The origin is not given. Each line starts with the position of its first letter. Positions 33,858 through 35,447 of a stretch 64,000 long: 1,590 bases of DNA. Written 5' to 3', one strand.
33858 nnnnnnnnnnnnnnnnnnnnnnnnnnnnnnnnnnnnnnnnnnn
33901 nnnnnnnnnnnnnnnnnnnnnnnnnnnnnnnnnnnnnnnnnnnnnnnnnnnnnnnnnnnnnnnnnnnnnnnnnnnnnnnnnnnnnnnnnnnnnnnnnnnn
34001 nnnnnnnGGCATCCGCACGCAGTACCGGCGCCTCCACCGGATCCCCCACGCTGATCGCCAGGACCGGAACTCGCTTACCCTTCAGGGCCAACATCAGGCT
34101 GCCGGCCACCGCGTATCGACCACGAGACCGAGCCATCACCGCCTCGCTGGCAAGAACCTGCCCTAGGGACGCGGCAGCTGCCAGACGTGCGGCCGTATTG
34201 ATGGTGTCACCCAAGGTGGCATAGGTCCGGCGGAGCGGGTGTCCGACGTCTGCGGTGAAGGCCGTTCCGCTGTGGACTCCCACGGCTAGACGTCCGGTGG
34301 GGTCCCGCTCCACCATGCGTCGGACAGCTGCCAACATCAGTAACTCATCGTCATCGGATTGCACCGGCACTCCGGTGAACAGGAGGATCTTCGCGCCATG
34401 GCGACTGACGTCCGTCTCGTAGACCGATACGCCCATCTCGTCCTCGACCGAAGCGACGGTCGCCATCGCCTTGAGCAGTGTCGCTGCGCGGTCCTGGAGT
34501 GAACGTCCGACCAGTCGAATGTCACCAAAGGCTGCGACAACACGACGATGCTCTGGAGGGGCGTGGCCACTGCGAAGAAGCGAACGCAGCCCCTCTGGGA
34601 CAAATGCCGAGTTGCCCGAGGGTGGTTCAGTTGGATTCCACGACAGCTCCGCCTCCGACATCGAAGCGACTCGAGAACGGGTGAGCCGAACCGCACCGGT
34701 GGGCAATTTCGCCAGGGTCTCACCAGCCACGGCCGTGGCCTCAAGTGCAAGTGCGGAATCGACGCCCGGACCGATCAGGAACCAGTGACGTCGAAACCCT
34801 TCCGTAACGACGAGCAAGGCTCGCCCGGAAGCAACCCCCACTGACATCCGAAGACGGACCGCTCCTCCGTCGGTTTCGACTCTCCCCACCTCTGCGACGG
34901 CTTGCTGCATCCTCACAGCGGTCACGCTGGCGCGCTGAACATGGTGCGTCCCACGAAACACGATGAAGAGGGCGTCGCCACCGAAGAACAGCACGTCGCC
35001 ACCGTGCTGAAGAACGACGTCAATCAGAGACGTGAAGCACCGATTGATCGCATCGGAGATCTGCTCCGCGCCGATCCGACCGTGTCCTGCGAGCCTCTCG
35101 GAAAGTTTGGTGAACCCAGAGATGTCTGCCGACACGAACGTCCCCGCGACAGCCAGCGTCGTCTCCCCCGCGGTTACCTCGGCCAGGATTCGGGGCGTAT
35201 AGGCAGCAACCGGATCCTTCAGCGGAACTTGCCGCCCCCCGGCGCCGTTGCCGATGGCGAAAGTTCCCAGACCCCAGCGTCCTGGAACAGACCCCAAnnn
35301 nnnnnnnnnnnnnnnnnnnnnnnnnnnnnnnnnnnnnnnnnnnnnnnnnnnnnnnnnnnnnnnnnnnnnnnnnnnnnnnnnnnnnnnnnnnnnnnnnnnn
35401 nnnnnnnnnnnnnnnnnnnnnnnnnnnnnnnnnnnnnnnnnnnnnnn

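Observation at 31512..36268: Secreted unknown protein co-oriented with, and overlapping, a 1261-aa tandem-cyclase/STAND-ATPase/TPR regulator that lacks the usual LuxR output domain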

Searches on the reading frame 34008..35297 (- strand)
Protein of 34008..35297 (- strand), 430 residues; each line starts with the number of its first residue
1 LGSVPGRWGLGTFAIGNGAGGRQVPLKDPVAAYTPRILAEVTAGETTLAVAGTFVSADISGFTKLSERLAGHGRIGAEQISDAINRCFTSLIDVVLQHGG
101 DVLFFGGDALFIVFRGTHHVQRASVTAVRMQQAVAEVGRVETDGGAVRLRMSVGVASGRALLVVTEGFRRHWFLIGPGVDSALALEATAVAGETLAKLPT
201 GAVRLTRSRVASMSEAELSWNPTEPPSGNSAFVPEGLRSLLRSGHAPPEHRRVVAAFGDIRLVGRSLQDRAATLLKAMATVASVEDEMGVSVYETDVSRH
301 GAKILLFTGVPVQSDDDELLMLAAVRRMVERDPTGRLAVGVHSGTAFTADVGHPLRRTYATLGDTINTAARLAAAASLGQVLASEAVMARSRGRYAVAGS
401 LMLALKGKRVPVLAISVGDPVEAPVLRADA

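Call 74: predict_structure(alignment_id=A4)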
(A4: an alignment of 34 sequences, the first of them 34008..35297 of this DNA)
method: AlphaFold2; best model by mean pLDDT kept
length: 430 residues; sequences in the alignment: 34
mean_pLDDT: 88.0   pTM: 0.87
mean pLDDT of the five models: 88.0, 86.9, 86.6, 86.6, 86.5
residues with pLDDT >= 90: 305; 70-90: 86; 50-70: 15; < 50: 24
segments of 3 or more residues with pLDDT < 50: 1-20, 427-430
pLDDT, mean of each block of 10 residues (from residue 1): 28 32 72 92 93 97 91 93 95 95 90 95 96 91 94 98 91 95 97 95 88 69 75 87 89 96 92 95 91 87 92 91 97 96 95 93 93 97 97 94 91 96 56
secondary structure, 60 per line:
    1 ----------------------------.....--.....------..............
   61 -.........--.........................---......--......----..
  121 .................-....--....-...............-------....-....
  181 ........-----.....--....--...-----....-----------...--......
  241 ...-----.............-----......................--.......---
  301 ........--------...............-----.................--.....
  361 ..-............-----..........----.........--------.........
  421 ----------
elements in order: H29-33 H36-40 E47-60 H62-70 H73-97 E101-106 E109-114 H119-137 E139-142 E145-148 E150-164 E172-175 H177-188 E194-198 E201-204 H215-218 H235-243 E249-261 H267-288 E291-297 E301-308 H317-331 E337-353 E356-362 H364-375 E381-384 H385-390 E395-403 E412-420

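Call 77: fold_search(model_id=the predicted structure, library=pdb)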
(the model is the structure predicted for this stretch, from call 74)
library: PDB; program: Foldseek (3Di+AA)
matches with E <= 10: 1333; with E <= 0.001: 190
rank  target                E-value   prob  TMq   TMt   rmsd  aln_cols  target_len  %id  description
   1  4clp                  1.6e-27  1.00  0.76  0.72   5.3       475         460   18  Crystal structure of human soluble Adenylyl Cyclase complex with adenosine-3',5'-cyclic-monophosphate (released 2014-03-05)
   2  4usu                  3.4e-27  1.00  0.76  0.70   5.2       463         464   19  Crystal structure of human soluble Adenylyl Cyclase in complex with alpha,beta-methyleneadenosine-5'-triphosphate (released 2014-07-30)
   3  4cm0                  4.2e-27  1.00  0.74  0.70   4.9       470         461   19  Crystal structure of human soluble Adenylyl Cyclase with alpha,beta- methyleneadenosine-5'-triphosphate soaked with bica (released 2014-03-05)
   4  4usw                  7.7e-27  1.00  0.74  0.70   5.2       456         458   19  Crystal structure of human soluble Adenylyl Cyclase with ATP (released 2014-07-30)
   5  8co7                  2.1e-26  1.00  0.76  0.71   4.9       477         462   19  Crystal structure of human soluble adenylyl cyclase (sAC) in complex with inhibitor TDI-09066 (released 2024-01-03)
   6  5iv4                  4.3e-26  1.00  0.76  0.71   5.4       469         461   18  Crystal structure of the human soluble adenylyl cyclase in complex with the allosteric inhibitor LRE1 (released 2016-08-17)
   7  8coj                  6.7e-26  1.00  0.74  0.71   5.0       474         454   18  Crystal structure of human soluble adenylyl cyclase catalytic domain in complex with the inhibitor TDI-10228 (released 2023-04-26)
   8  4clt                  1.6e-25  1.00  0.75  0.70   5.2       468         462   18  Crystal structure of human soluble Adenylyl Cyclase with adenosine-3', 5'-cyclic-monophosphate and pyrophosphate (released 2014-03-05)
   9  8cnh                  1.6e-25  1.00  0.74  0.70   5.4       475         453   18  Crystal structure of human soluble adenylyl cyclase (sAC) in complex with inhibitor TDI-10512 (released 2023-04-26)
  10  4clw                  1.9e-25  1.00  0.74  0.70   5.0       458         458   19  Crystal structure of human soluble Adenylyl Cyclase in complex with alpha,beta-methyleneadenosine-5'-triphosphate soaked (released 2014-03-05)
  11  5d0r                  2.0e-25  1.00  0.75  0.70   5.7       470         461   18  Crystal structure of human soluble Adenylyl Cyclase with the inhibitor bithionol (released 2016-03-16)
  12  4ust                  2.2e-25  1.00  0.73  0.69   5.2       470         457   19  Crystal structure of human soluble Adenylyl Cyclase with pyrophosphate resulting from soaking with GTP and Magnesium (released 2014-07-30)
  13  7ovd                  3.0e-25  1.00  0.72  0.69   5.1       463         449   18  Human soluble adenylyl cyclase in complex with the inhibitor TDI10229 (released 2021-10-06)
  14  8cot                  4.7e-25  1.00  0.75  0.71   5.3       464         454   19  Complex of human soluble adenylyl cyclase 10 catalytic core with inhibitor TDI-10962 (released 2023-04-26)
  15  4clf                  7.3e-25  1.00  0.75  0.71   4.7       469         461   19  Crystal structure of human soluble Adenylyl Cyclase (Apo form) (released 2014-03-05)
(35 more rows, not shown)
